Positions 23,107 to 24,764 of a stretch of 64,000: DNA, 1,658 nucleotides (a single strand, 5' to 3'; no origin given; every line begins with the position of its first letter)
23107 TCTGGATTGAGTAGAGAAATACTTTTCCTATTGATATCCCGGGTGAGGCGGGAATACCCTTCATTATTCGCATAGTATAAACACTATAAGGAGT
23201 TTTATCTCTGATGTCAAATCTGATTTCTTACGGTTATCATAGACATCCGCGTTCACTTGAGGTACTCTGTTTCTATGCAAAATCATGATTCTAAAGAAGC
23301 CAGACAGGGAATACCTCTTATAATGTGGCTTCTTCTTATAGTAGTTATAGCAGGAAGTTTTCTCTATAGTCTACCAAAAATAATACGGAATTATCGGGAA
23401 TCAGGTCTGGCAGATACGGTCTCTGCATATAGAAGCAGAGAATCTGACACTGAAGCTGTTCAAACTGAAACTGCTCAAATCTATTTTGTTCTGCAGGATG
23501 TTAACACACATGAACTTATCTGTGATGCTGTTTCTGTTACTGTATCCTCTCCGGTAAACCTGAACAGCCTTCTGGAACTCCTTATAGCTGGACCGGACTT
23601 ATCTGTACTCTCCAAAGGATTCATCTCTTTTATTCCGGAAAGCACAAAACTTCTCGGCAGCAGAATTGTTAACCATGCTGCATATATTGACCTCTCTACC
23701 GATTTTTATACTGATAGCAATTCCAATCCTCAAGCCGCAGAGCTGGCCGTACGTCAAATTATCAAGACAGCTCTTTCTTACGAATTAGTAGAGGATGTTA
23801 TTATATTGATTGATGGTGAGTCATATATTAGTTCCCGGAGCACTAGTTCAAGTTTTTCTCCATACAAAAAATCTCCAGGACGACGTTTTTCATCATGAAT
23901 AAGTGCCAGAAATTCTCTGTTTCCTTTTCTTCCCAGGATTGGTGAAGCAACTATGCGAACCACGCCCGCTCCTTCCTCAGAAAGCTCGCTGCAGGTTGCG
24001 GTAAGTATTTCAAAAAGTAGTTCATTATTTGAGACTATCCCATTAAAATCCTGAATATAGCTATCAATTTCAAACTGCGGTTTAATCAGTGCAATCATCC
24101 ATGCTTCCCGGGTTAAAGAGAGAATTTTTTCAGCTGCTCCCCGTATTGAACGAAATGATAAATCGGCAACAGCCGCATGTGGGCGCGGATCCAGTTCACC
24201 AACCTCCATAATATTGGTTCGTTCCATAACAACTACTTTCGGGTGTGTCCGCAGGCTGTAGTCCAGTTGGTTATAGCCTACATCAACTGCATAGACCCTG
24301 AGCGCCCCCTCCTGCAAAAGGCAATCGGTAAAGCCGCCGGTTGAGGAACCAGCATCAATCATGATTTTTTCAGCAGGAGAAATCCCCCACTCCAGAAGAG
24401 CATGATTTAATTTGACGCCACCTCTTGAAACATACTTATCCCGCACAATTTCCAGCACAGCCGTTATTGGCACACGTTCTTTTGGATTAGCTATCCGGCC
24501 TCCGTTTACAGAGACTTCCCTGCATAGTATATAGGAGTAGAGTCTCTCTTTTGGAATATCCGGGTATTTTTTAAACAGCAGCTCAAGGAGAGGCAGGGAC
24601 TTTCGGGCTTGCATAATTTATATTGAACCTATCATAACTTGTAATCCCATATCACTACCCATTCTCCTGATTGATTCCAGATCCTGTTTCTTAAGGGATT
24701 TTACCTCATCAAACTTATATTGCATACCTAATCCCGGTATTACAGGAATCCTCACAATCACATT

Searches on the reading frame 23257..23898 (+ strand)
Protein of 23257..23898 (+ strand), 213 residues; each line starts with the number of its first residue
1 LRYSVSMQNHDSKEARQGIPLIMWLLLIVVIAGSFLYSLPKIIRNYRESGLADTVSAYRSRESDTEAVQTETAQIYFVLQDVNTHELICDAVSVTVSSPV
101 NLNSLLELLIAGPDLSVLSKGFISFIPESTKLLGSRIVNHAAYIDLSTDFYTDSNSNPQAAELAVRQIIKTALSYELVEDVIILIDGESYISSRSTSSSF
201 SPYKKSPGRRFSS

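Call 54: search_protein_families(library=pfam, proteins=[window:23257-23898:+], max_evalue=0.00001)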
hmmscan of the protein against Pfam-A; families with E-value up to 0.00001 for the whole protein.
window:23257-23898:+ (213 aa): 1 family
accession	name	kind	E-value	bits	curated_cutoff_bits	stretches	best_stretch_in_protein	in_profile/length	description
PF10646.14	Germane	-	8.3e-15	55.9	23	1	75-189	2-115/117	Sporulation and spore germination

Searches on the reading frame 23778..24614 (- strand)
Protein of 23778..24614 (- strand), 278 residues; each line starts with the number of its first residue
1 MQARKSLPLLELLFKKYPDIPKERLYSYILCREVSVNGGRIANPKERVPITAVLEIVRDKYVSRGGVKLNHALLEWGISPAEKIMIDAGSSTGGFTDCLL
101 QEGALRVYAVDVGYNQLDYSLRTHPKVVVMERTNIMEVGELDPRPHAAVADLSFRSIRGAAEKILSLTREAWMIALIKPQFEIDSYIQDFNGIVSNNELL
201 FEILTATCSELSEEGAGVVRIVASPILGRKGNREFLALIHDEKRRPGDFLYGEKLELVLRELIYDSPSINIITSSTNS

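Call 54: search_protein_families(library=pfam, proteins=[window:23778-24614:-], max_evalue=0.00001)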
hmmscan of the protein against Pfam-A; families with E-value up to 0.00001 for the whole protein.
window:23778-24614:- (278 aa): 1 family
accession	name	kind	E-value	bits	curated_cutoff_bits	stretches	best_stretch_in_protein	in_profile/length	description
PF01728.25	FtsJ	-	4.2e-30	105.4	24.1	1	61-237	1-177/181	FtsJ-like methyltransferase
